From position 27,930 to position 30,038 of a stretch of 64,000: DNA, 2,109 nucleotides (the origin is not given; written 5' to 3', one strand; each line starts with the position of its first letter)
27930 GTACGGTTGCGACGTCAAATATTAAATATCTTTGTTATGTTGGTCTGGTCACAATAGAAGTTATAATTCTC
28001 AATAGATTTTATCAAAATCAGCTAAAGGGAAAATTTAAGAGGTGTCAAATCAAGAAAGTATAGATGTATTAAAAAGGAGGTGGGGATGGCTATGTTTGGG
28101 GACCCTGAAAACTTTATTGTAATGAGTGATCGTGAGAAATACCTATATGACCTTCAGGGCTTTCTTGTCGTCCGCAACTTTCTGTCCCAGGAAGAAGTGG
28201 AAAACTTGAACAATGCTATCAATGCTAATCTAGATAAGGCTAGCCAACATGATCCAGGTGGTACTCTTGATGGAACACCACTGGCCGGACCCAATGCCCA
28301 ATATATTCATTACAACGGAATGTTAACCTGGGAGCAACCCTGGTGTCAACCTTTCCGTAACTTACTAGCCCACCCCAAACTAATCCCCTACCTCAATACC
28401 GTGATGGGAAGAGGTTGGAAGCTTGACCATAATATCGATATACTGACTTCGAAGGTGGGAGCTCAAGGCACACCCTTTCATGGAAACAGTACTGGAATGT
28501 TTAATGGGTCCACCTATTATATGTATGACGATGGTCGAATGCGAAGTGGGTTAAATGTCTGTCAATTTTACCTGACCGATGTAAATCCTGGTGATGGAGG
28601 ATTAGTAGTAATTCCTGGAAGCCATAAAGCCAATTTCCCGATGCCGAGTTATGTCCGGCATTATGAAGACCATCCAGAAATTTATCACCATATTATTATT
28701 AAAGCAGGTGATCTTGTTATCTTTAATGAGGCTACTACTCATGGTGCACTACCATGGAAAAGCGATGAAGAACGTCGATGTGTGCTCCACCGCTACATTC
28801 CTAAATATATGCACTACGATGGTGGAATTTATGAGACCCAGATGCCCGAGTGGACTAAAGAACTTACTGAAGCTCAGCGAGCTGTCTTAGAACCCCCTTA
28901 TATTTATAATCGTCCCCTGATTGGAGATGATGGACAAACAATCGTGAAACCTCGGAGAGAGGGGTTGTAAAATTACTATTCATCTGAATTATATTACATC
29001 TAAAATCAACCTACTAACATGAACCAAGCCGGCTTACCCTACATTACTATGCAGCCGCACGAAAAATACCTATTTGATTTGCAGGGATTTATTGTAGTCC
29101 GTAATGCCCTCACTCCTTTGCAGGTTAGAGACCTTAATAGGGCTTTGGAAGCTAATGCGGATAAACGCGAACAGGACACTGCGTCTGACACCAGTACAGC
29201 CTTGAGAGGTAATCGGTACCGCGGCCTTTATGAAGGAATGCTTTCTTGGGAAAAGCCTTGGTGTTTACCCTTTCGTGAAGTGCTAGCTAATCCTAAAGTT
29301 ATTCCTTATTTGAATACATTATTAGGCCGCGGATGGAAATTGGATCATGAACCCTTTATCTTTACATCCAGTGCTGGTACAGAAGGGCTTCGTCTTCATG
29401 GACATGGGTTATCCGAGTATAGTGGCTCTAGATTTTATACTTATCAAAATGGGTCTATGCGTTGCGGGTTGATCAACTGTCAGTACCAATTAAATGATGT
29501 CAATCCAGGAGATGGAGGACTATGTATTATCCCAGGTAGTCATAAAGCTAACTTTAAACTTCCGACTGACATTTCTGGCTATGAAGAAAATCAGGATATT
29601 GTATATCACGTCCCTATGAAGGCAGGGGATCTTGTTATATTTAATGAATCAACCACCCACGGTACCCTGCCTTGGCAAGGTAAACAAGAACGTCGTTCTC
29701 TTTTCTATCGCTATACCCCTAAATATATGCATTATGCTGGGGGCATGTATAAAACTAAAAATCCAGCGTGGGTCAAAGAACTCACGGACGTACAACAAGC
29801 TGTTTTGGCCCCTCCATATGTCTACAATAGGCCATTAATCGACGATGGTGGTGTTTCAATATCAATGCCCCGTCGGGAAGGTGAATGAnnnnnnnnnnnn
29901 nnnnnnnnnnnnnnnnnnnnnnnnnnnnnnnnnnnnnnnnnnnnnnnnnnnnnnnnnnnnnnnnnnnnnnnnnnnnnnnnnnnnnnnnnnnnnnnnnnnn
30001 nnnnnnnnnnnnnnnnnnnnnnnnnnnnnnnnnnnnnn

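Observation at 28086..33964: Operon of two tandem PhyH dioxygenases + ThDP-dependent ALS/HACL-family enzyme + MlrC + EamA exporter: candidate bacterial alpha-oxidation / 2-hydroxyacyl cleavage module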

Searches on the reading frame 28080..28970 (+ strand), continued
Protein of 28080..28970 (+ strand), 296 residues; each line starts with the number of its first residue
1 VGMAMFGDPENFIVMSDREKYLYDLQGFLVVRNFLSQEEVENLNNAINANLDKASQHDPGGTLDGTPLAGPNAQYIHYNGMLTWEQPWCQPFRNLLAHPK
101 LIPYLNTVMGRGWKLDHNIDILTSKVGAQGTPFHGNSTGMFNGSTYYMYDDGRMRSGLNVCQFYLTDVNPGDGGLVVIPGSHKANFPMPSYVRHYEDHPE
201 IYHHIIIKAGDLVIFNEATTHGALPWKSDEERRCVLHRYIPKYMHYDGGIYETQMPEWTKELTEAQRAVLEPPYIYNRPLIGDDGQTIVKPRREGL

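Call 50: search_protein_families(library=pfam, proteins=[L115:13179-14282:+, L100:9127-9960:+, L117:804-1793:+, L146:8946-9917:+, L119:11009-12307:+], max_evalue=0.001)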
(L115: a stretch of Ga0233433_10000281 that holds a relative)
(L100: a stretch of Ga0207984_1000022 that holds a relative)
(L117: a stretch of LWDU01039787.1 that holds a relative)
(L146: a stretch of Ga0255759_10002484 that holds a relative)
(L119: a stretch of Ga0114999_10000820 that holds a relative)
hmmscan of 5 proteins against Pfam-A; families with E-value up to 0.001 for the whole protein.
L115:13179-14282:+ (367 aa): 2 families
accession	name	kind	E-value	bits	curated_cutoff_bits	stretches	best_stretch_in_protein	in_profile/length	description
PF01408.29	GFO_IDH_MocA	-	2e-13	51.5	24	1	6-135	3-116/120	Oxidoreductase family, NAD-binding Rossmann fold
PF03807.23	F420_oxidored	-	5.4e-05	24.1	21.6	1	6-86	2-65/94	NADP oxidoreductase coenzyme F420-dependent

L100:9127-9960:+ (277 aa): 3 families
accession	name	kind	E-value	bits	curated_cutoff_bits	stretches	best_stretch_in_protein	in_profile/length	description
PF13561.12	adh_short_C2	-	4.7e-61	206.8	27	1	27-255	7-234/236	Enoyl-(Acyl carrier protein) reductase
PF00106.31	adh_short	-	7.4e-49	166.3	26.6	1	12-207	1-190/195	short chain dehydrogenase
PF08659.16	KR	-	1.6e-06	28.6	22.6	1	27-179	11-162/180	KR domain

L117:804-1793:+ (329 aa): 4 families
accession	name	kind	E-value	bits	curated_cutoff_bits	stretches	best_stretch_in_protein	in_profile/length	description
PF04616.20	Glyco_hydro_43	-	5.7e-07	29.6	32.2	1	115-293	9-187/288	Glycosyl hydrolases family 43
PF00251.26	Glyco_hydro_32N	-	5.3e-06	26.6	22.1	1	179-277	21-122/307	Glycosyl hydrolases family 32 N-terminal domain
PF13088.12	BNR_2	-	9.4e-06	25.6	31.4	1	52-268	53-250/277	BNR repeat-like domain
PF04041.19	Glyco_hydro_130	-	1.5e-05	24.6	26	1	194-247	69-122/320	beta-1,4-mannooligosaccharide phosphorylase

L146:8946-9917:+ (323 aa): 1 family
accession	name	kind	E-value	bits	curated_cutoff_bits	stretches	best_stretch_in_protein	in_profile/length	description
PF02156.21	Glyco_hydro_26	-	5.6e-09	36.2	20.2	1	135-217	145-232/311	Glycosyl hydrolase family 26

L119:11009-12307:+ (432 aa): 0 families

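Call 53: predict_structure(alignment_id=A2)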
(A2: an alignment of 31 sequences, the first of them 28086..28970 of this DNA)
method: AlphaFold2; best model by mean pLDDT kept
length: 294 residues; sequences in the alignment: 31
mean_pLDDT: 79.3   pTM: 0.81
mean pLDDT of the five models: 79.3, 76.7, 76.0, 75.4, 75.3
residues with pLDDT >= 90: 106; 70-90: 111; 50-70: 47; < 50: 30
segments of 3 or more residues with pLDDT < 50: 1-7, 60-63, 136-143, 146-152, 292-294
pLDDT, mean of each block of 10 residues (from residue 1): 43 83 91 98 96 65 55 85 96 93 84 88 85 55 47 76 96 89 70 81 96 90 92 90 61 82 82 65 77 45
secondary structure, 60 per line:
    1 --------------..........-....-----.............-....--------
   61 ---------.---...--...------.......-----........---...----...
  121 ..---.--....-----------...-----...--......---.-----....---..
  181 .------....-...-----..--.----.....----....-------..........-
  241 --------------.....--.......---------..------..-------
elements in order: H15-24 E26-29 H35-47 E74-76 H88-94 H100-107 E111-113 E118-122 E129-132 E144-146 E152-154 E157-162 E172-175 H188-191 E210-214 E219-222 E230-239 H255-259 H262-268

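Call 58: fold_search(model_id=the predicted structure, library=pdb)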
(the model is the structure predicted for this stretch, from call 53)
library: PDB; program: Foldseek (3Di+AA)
matches with E <= 10: 1704; with E <= 0.001: 505
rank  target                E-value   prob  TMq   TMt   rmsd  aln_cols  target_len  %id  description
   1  4xca_A                1.0e-15  1.00  0.59  0.68   4.8       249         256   20  Crystal Structure of HygX from Streptomyces hygroscopicus with nickel and 2-oxoglutarate bound (released 2015-08-05)
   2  4xcb_B                2.3e-15  1.00  0.58  0.65   4.3       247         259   22  Crystal Structure of HygX from Streptomyces hygroscopicus with nickel, 2-oxoglutarate, and hygromycin B bound (released 2015-08-05)
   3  4xca_C                2.4e-15  1.00  0.59  0.68   5.3       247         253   20  Crystal Structure of HygX from Streptomyces hygroscopicus with nickel and 2-oxoglutarate bound (released 2015-08-05)
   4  4xca_D                3.1e-15  1.00  0.58  0.67   4.3       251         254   22  Crystal Structure of HygX from Streptomyces hygroscopicus with nickel and 2-oxoglutarate bound (released 2015-08-05)
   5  4xcb_A                4.0e-15  1.00  0.59  0.66   4.2       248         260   21  Crystal Structure of HygX from Streptomyces hygroscopicus with nickel, 2-oxoglutarate, and hygromycin B bound (released 2015-08-05)
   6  4xcb_D                4.2e-15  1.00  0.60  0.69   3.8       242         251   21  Crystal Structure of HygX from Streptomyces hygroscopicus with nickel, 2-oxoglutarate, and hygromycin B bound (released 2015-08-05)
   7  4zpi_C                4.5e-15  1.00  0.57  0.67   4.4       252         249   19  Crystal Structure of HygX from Streptomyces hygroscopicus with iron bound (released 2015-08-05)
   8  7eys_C                5.1e-15  1.00  0.63  0.67   5.9       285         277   20  Complex structure of SptF with Fe, alpha-ketoglutarate, and andiconin D (released 2022-04-20)
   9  4xc9_C                1.3e-14  1.00  0.57  0.68   4.3       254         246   18  Crystal Structure of apo HygX from Streptomyces hygroscopicus (released 2015-08-05)
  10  7eyu_B                1.3e-14  1.00  0.62  0.68   5.8       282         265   19  Fe(II)/(alpha)ketoglutarate-dependent dioxygenase SptF-N65T mutant with andiconin D (released 2022-04-20)
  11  5ep9_B                3.9e-14  1.00  0.54  0.61   6.1       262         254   17  Crystal structure of the non-heme alpha ketoglutarate dependent epimerase SnoN from nogalamycin biosynthesis (released 2016-05-11)
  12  7eyr_A                4.1e-14  1.00  0.59  0.62   8.9       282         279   20  Fe(II)/(alpha)ketoglutarate-dependent dioxygenase SptF apo (released 2022-04-20)
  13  5zm3_B                4.4e-14  1.00  0.62  0.64   6.3       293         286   17  Fe(II)/(alpha)ketoglutarate-dependent dioxygenase AndA with preandiloid B (released 2018-07-18)
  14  5epa_F                4.6e-14  1.00  0.59  0.67   5.0       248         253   20  Crystal structure of non-heme alpha ketoglutarate dependent carbocyclase SnoK from nogalamycin biosynthesis (released 2016-05-11)
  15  5epa_A                4.6e-14  1.00  0.58  0.66   5.3       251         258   22  Crystal structure of non-heme alpha ketoglutarate dependent carbocyclase SnoK from nogalamycin biosynthesis (released 2016-05-11)
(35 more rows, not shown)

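Call 68: search_protein_families(library=ncbifam, proteins=[L119:11009-12307:+, L119:15737-16573:+], max_evalue=0.001)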
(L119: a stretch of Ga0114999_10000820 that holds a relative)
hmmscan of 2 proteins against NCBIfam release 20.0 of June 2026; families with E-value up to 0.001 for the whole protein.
L119:11009-12307:+ (432 aa): 0 families

L119:15737-16573:+ (278 aa): 224 families (the best 25 are shown)
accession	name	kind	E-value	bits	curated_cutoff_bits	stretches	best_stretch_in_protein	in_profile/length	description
NF004791.0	PRK06138.1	equivalog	3.2e-67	226.5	312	1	7-257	2-251/252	SDR family oxidoreductase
NF005559.1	PRK07231.1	subfamily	6.5e-63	212.5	215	1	7-256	1-248/249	glucose 1-dehydrogenase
NF052558.1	MBtsdlDhBudC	equivalog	1.9e-61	207.8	270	1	9-258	2-244/250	meso-2,3-butanediol dehydrogenase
NF004198.0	PRK05653.1-3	equivalog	2.9e-60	203.8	296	1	7-254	4-245/248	3-oxoacyl-ACP reductase FabG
NF009466.0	PRK12826.1-2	subfamily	2.2e-59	200.9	222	1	9-256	2-245/248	3-oxoacyl-ACP reductase FabG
TIGR01830.1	3oxo_ACP_reduc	equivalog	3.7e-57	193.8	297.75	1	13-254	1-237/239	3-oxoacyl-[acyl-carrier-protein] reductase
NF004197.0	PRK05653.1-1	equivalog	9.7e-57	192.4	332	1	7-254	4-245/249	3-oxoacyl-ACP reductase FabG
NF004818.0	PRK06172.1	equivalog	3.9e-55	186.9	336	1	7-257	4-252/253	SDR family oxidoreductase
NF006366.0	PRK08589.1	equivalog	1e-51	175.8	386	1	6-257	2-254/272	SDR family oxidoreductase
NF005681.0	PRK07478.1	subfamily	4.5e-51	173.7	267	1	6-255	2-249/254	SDR family oxidoreductase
NF009468.0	PRK12826.1-4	equivalog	7e-49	166.8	318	1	6-256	3-248/256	SDR family oxidoreductase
NF004203.0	PRK05653.2-4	subfamily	8.8e-49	166.2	313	1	7-254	3-255/260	3-oxoacyl-ACP reductase FabG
NF005853.0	PRK07774.1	equivalog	3.1e-48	164.4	303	1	7-256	3-247/250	SDR family oxidoreductase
NF053702.1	TrHdxCHCADhChcB1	equivalog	9.9e-48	162.7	400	1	7-259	1-244/250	trans-4-hydroxycyclohexanecarboxylate dehydrogenase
NF052562.1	RADHDNL4305835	equivalog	1.8e-47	161.9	400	1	6-257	3-251/252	NADP-dependent (R)-specific alcohol dehydrogenase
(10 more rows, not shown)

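Call 84: search_protein_representatives(alignment_id=A2)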
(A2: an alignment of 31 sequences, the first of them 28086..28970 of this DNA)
Query: 31 sequences, 288 profile positions. Proteins with E-value up to 0.001 (for the whole library): 3763; up to 1e-10: 1551; up to 1e-30: 322. The best 150 are listed.
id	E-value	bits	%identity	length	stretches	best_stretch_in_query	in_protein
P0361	3.5e-98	344.7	-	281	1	9-279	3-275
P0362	9.6e-94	330.1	-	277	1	10-278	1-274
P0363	3.4e-89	315.2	-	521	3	8-233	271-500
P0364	4.2e-88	311.6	-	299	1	10-279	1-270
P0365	3.2e-84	298.9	-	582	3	68-281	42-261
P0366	4.5e-81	288.5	-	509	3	9-242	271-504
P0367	9.3e-80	284.2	-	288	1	9-281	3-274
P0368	3.3e-79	282.4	-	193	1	11-199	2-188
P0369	4.6e-77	275.4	-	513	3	9-236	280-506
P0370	2.3e-76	273.1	-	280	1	10-278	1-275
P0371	7.4e-76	271.4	-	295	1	9-278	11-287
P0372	3.8e-75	269.1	-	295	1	6-280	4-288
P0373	2.9e-73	262.9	-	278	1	10-281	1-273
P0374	1.3e-72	260.8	-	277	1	3-219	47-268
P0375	1.8e-72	260.3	-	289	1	10-273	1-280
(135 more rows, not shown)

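Call 87: search_protein_families(library=pfam, proteins=[L100:5662-6600:+, L100:6663-7664:+, L100:8121-8963:+, L100:10941-13154:-, L099:6866-8338:+, L122:8794-9756:-, L122:7784-8740:-, L122:6230-7732:-, L122:11016-11858:+, L141:8263-9024:+], max_evalue=0.001)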
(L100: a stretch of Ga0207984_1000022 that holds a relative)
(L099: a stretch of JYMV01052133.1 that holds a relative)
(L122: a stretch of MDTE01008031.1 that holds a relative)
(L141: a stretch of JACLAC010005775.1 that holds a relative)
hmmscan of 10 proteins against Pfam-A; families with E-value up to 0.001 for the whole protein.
L100:5662-6600:+ (312 aa): 1 family
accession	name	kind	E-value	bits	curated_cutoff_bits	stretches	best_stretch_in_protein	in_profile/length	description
PF01063.24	Aminotran_4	-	6e-43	147.7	28.5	1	33-266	2-222/223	Amino-transferase class IV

L100:6663-7664:+ (333 aa): 1 family
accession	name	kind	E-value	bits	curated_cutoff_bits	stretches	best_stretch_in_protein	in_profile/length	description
PF00248.27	Aldo_ket_red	-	7.6e-82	275.1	24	1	16-310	2-288/291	Aldo/keto reductase family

L100:8121-8963:+ (280 aa): 1 family
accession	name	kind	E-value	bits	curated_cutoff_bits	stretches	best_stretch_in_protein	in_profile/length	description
PF05721.19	PhyH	-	1.9e-10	41.8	22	1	15-195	2-202/213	Phytanoyl-CoA dioxygenase (PhyH)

L100:10941-13154:- (737 aa): 2 families
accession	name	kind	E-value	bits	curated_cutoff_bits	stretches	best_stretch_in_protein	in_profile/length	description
PF20254.3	DMFA2_C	-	1.9e-98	330.8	27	1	284-719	1-373/374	N,N-dimethylformamidase beta subunit-like, C-terminal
PF13385.13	Laminin_G_3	-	4.6e-06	27.3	27.6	1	86-239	10-149/151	Concanavalin A-like lectin/glucanases superfamily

L099:6866-8338:+ (490 aa): 3 families
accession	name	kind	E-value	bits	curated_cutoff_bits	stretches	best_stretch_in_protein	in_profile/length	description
PF00884.28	Sulfatase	-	7.7e-44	150.6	25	1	7-358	1-301/301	Sulfatase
PF16347.10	SGSH_C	-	6.1e-17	62.6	29.3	2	305-373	1-68/154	N-sulphoglucosamine sulphohydrolase, C-terminal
PF01663.27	Phosphodiest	-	2.1e-07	31.3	23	1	10-301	2-220/342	Type I phosphodiesterase / nucleotide pyrophosphatase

L122:8794-9756:- (320 aa): 1 family
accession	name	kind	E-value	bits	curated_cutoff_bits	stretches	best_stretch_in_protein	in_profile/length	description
PF02511.20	Thy1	-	1.2e-50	172.4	24.8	1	41-240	1-190/191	Thymidylate synthase complementing protein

L122:7784-8740:- (318 aa): 2 families
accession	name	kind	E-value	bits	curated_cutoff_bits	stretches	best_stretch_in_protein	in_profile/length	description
PF01351.25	RNase_HII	-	1.9e-34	119.7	25.8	1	110-315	1-199/199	Ribonuclease HII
PF15935.10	RnlA_toxin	-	7e-05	23.5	27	1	44-83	44-83/87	RNase LS, bacterial toxin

L122:6230-7732:- (500 aa): 1 family
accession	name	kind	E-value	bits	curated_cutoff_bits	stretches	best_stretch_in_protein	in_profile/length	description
PF06964.18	Alpha-L-AF_C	-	3.7e-42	144.8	27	1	293-488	1-164/165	Alpha-L-arabinofuranosidase C-terminal domain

L122:11016-11858:+ (280 aa): 3 families
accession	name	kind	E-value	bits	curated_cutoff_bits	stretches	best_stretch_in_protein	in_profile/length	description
PF13561.12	adh_short_C2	-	1.5e-56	192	27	1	26-255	7-235/236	Enoyl-(Acyl carrier protein) reductase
PF00106.31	adh_short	-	1.9e-49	168.3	26.6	1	11-209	1-193/195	short chain dehydrogenase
PF08659.16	KR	-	0.00019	21.8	22.6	1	25-128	10-117/180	KR domain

L141:8263-9024:+ (253 aa): 5 families
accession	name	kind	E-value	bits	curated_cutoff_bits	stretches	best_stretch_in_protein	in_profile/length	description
PF13561.12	adh_short_C2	-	5.8e-39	134.5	27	1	20-247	8-234/236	Enoyl-(Acyl carrier protein) reductase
PF00106.31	adh_short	-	6.4e-36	124.1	26.6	1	9-195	1-185/195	short chain dehydrogenase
PF08659.16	KR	-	2.5e-06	28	22.6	1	12-96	4-91/180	KR domain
PF02882.25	THF_DHG_CYH_C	-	0.00018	21.3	27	1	3-73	31-103/160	Tetrahydrofolate dehydrogenase/cyclohydrolase, NAD(P)-binding domain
PF01370.27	Epimerase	-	0.00079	19.3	20.9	0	12-95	2-73/240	NAD dependent epimerase/dehydratase family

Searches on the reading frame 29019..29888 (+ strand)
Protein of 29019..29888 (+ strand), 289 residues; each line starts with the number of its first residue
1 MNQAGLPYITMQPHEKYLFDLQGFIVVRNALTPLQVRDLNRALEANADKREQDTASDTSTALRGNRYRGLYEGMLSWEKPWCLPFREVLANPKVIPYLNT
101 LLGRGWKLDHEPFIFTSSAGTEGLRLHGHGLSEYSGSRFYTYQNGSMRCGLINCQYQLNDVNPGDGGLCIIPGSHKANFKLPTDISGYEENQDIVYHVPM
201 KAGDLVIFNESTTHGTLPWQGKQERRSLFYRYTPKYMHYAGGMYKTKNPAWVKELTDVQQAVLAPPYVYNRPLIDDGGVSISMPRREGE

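Call 4: search_protein_families(library=pfam, proteins=[window:29019-29888:+], max_evalue=0.01)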
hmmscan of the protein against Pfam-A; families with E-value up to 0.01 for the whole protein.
window:29019-29888:+ (289 aa): 3 families
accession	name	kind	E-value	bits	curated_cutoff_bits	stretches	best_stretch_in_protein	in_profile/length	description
PF05721.19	PhyH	-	2.3e-16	61.1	22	1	19-226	1-212/213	Phytanoyl-CoA dioxygenase (PhyH)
PF13759.12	2OG-FeII_Oxy_5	-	5.1e-05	24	27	1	126-228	15-98/101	Putative 2OG-Fe(II) oxygenase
PF13640.12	2OG-FeII_Oxy_3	-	0.0088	17.4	27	0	152-228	30-93/98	2OG-Fe(II) oxygenase superfamily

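Call 5: search_protein_families(library=ncbifam, proteins=[window:29019-29888:+], max_evalue=0.01)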
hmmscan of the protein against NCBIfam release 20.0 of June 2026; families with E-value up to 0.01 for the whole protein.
window:29019-29888:+ (289 aa): 3 families
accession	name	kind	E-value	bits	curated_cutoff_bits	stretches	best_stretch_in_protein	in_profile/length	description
TIGR01762.1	chlorin-enz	subfamily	5.2e-05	22.7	226.3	0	194-238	207-252/288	chlorinating enzyme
NF052437.1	MPhHdxlPhnYGIM8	equivalog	0.00017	21.2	500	1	152-233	130-214/260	methylphosphonate hydroxylase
TIGR04436.1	SpoChoClust_3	subfamily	0.0048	16.1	200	0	148-240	115-208/300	putative 2OG-Fe(II) oxygenase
